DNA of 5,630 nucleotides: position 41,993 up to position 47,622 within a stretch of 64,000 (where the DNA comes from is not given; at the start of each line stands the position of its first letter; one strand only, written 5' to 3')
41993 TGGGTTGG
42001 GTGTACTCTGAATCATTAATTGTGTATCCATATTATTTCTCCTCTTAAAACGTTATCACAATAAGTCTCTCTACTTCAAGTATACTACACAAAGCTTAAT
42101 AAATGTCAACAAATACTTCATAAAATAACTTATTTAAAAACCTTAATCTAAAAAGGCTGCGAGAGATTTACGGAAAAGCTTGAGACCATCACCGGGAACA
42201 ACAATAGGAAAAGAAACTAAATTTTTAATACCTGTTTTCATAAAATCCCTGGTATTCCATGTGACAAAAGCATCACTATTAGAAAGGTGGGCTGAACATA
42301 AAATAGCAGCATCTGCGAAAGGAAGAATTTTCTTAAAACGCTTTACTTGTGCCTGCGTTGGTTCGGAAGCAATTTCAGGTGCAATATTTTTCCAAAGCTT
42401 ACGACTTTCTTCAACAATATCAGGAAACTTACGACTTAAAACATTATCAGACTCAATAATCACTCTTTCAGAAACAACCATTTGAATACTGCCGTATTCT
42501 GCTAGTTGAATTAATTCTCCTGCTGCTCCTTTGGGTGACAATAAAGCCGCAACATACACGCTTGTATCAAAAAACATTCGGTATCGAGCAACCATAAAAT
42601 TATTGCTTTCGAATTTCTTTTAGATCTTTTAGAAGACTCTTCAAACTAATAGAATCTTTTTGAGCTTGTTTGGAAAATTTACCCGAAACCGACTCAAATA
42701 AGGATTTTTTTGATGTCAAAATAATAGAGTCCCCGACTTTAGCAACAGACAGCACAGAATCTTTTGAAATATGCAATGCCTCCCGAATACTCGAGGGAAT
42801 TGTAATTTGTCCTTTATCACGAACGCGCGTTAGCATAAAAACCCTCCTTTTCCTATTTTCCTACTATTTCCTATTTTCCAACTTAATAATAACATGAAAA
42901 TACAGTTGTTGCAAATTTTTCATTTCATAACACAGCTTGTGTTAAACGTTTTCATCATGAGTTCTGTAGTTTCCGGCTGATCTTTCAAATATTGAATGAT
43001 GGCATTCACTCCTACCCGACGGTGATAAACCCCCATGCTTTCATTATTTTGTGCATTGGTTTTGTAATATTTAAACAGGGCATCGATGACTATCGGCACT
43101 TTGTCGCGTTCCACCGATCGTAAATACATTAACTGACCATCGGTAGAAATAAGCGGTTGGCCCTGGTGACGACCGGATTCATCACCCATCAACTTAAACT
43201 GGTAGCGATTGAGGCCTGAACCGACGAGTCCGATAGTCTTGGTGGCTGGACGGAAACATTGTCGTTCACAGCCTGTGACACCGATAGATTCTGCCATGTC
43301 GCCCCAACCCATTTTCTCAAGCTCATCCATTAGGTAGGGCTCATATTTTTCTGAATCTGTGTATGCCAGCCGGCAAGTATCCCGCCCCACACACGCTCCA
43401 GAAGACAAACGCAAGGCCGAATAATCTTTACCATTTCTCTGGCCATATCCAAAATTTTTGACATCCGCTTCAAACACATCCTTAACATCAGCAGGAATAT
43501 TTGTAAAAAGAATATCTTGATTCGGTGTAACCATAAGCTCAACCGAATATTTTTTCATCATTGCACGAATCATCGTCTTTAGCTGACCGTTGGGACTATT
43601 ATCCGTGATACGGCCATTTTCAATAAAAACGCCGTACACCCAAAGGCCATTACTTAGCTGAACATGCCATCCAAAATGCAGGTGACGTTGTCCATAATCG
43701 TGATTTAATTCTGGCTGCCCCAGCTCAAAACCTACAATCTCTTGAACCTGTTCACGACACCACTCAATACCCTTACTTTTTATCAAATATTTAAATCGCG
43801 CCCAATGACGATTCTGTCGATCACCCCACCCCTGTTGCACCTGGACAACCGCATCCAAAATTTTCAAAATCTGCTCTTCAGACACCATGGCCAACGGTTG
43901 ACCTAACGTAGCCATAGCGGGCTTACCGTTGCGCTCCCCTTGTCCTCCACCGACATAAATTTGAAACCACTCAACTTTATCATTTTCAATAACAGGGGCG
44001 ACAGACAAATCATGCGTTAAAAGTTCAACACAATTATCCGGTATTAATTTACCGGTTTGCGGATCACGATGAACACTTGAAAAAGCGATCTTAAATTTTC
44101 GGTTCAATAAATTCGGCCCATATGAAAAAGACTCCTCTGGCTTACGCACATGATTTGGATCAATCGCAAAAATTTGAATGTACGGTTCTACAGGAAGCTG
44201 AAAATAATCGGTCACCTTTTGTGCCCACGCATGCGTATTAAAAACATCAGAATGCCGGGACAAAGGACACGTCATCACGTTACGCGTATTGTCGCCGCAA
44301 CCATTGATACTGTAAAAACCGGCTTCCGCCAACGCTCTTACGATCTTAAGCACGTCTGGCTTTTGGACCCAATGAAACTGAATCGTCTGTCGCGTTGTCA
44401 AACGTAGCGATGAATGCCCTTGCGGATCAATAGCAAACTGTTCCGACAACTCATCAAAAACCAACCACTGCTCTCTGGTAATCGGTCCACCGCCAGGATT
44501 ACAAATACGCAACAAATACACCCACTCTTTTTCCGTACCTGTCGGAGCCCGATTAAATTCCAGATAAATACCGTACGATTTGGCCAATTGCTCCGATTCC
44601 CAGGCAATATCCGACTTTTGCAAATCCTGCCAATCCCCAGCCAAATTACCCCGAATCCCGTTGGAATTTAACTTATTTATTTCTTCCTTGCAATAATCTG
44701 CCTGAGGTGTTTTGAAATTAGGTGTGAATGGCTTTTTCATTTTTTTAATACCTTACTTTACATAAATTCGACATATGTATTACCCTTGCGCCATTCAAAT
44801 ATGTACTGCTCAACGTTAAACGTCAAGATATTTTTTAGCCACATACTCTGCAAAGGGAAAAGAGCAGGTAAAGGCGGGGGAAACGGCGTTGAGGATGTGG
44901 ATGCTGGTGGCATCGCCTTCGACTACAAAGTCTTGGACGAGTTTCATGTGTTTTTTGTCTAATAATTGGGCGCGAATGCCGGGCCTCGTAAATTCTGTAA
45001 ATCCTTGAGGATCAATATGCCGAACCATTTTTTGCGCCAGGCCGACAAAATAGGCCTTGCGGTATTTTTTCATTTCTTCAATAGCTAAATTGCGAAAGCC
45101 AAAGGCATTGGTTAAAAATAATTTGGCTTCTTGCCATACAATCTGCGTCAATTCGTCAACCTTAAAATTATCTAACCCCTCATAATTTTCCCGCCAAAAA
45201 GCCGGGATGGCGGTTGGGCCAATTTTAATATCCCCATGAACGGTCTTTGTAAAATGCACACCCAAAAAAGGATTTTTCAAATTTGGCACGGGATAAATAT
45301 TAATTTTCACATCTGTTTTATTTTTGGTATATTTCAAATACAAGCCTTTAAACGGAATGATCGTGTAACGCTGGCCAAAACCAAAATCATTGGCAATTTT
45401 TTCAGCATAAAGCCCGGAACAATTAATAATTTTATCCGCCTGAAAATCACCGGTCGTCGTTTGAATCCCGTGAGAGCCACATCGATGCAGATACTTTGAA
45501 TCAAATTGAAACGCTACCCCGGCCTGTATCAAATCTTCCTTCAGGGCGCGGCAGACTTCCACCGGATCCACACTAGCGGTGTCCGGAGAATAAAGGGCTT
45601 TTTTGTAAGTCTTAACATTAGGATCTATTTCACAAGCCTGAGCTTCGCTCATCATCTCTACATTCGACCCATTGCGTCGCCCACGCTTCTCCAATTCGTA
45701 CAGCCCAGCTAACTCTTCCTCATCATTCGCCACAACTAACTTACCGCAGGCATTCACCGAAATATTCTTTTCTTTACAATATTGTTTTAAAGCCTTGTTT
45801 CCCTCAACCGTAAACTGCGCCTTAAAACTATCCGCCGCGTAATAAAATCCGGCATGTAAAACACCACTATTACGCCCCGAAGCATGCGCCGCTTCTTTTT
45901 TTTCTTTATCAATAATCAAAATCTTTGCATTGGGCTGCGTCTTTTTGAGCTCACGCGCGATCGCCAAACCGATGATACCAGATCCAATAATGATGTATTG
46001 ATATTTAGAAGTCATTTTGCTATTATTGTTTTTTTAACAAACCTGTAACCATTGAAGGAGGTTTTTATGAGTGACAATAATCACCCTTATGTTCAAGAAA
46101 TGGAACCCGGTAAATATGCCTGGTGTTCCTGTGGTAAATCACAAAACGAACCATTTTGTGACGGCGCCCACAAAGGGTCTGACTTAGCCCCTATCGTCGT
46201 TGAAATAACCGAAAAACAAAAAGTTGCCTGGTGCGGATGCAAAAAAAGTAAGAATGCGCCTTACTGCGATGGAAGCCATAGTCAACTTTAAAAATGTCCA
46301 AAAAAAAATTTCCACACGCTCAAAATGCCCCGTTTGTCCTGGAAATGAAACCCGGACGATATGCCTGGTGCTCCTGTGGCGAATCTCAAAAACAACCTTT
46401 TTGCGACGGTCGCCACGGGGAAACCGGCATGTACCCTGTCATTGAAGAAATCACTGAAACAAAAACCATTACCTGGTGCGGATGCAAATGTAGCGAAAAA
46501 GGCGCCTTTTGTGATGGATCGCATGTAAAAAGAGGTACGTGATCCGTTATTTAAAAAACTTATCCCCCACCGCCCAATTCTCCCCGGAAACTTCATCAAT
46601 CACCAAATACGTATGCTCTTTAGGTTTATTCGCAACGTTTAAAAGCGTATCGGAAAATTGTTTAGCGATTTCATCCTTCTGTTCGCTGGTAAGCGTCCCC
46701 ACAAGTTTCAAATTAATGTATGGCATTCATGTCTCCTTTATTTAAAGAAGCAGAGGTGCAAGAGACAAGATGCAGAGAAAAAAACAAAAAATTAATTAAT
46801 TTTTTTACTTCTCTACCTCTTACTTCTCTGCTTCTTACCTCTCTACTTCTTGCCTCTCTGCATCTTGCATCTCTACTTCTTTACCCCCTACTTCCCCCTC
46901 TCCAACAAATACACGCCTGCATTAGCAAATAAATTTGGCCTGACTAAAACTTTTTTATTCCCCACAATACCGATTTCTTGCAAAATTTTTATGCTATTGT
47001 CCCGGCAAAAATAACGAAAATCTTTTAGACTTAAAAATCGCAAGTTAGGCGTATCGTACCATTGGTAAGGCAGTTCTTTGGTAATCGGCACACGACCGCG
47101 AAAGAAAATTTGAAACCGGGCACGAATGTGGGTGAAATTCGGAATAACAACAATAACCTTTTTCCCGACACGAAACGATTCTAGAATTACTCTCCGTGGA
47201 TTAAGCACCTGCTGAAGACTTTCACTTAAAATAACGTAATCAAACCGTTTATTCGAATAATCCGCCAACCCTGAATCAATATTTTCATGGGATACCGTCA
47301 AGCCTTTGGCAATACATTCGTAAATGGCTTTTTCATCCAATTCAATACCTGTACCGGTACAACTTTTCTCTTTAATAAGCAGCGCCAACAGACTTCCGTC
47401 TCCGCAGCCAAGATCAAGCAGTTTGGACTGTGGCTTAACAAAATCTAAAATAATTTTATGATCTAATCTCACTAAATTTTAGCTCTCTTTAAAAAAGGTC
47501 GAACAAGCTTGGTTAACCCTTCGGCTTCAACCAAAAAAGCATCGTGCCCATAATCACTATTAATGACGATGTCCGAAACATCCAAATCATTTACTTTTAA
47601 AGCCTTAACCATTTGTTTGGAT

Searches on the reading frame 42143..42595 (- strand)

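Call 75: search_protein_families(library=pfam, proteins=[window:42143-42595:-], max_evalue=1e-8)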
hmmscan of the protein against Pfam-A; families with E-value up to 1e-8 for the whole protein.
window:42143-42595:- (150 aa): 1 family
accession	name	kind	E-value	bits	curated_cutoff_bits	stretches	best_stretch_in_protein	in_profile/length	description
PF13470.12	PIN_3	-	1e-09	39.7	27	1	6-116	1-115/115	PIN domain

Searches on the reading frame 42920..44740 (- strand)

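Call 75: search_protein_families(library=pfam, proteins=[window:42920-44740:-], max_evalue=1e-8)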
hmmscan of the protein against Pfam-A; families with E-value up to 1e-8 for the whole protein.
window:42920-44740:- (606 aa): 2 families
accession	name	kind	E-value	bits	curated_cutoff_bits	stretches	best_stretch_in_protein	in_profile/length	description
PF01077.27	NIR_SIR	-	1.5e-37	128.9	27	1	148-336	1-154/158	Nitrite and sulphite reductase 4Fe-4S domain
PF03460.22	NIR_SIR_ferr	-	2.8e-18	65.9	24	1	75-140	10-69/69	Nitrite/Sulfite reductase ferredoxin-like half domain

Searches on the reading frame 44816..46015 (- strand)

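Call 75: search_protein_families(library=pfam, proteins=[window:44816-46015:-], max_evalue=1e-8)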
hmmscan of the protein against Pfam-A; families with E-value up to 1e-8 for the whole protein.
window:44816-46015:- (399 aa): 1 family
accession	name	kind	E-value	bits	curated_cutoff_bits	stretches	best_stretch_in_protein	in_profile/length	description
PF01266.30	DAO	-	3.3e-52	178.6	27.9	1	7-304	2-273/353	FAD dependent oxidoreductase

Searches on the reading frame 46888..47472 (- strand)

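Call 75: search_protein_families(library=pfam, proteins=[window:46888-47472:-], max_evalue=1e-8)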
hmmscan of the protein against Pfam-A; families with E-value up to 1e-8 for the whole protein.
window:46888-47472:- (194 aa): 3 families
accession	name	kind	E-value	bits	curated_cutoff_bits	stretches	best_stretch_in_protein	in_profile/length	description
PF07021.18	MetW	-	1.6e-64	217.6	21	1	2-190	1-193/193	Methionine biosynthesis protein MetW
PF13489.12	Methyltransf_23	-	1.3e-10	41.7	27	1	13-101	21-106/164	Methyltransferase domain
PF13847.12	Methyltransf_31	-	1.6e-09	38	27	1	14-143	3-127/145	Methyltransferase domain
